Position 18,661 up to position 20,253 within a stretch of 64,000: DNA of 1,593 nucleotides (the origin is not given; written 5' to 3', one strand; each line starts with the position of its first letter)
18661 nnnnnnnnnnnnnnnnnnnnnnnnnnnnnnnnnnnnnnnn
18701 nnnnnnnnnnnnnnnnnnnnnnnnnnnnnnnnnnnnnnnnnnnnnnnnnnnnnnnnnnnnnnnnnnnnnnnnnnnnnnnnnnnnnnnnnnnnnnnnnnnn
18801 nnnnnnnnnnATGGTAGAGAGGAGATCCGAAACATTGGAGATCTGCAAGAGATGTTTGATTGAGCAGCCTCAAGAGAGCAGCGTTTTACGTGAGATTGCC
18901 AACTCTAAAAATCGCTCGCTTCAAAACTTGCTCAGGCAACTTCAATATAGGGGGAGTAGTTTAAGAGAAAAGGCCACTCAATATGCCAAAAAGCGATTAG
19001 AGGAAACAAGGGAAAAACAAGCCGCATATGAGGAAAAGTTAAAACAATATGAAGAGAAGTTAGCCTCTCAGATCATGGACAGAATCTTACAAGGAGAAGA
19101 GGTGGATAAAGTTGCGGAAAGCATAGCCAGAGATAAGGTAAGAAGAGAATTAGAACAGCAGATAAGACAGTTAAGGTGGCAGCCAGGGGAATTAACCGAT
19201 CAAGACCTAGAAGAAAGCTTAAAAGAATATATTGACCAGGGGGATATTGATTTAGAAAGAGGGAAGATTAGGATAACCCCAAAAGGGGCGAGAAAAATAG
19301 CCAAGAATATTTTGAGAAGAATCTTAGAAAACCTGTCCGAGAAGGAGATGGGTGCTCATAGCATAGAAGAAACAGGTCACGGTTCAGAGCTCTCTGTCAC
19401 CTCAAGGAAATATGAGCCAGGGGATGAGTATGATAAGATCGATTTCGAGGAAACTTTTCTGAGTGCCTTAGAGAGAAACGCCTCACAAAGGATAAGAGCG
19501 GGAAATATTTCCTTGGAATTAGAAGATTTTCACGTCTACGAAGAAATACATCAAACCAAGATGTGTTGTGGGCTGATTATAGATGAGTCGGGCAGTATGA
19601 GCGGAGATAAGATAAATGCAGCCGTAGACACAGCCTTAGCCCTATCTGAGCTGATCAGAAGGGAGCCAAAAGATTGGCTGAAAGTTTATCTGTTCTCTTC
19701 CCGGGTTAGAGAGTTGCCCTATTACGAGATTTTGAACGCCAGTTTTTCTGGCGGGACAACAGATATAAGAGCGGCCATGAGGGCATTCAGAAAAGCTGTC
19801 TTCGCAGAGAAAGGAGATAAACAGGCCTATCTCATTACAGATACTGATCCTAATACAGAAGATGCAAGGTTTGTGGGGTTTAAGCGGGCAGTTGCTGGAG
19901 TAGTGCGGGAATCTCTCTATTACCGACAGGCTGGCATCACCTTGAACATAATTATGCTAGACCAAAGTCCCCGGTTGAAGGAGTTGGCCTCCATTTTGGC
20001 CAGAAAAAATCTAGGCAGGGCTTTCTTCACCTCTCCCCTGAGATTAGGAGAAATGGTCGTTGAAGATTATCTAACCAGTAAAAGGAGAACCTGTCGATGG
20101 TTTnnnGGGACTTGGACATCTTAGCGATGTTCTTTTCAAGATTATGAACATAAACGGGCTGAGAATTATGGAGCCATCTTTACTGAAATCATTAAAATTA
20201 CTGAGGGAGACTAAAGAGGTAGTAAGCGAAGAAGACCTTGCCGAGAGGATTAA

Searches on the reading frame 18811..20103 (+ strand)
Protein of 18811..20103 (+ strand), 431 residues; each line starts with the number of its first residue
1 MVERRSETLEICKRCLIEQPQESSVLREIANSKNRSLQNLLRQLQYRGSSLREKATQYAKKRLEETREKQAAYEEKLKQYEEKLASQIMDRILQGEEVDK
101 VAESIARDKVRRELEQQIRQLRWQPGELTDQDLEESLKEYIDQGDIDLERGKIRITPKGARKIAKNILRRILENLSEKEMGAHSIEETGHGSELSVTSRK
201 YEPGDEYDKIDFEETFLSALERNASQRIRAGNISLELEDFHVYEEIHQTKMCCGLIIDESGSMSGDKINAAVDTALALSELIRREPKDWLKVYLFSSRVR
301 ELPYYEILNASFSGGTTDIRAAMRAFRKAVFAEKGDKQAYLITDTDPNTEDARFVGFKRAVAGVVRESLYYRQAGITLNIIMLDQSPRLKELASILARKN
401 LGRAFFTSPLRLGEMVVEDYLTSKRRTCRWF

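Call 44: search_protein_families(library=pfam, proteins=[window:18811-20103:+], max_evalue=0.001)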
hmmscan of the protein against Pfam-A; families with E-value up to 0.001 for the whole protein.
window:18811-20103:+ (431 aa): 2 families
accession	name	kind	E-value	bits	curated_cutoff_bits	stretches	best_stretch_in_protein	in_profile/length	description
PF13519.12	VWA_2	-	3.6e-07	31.2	27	1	255-344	3-105/107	von Willebrand factor type A domain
PF00092.34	VWA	-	0.00017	22.3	23.8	0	255-400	4-155/174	von Willebrand factor type A domain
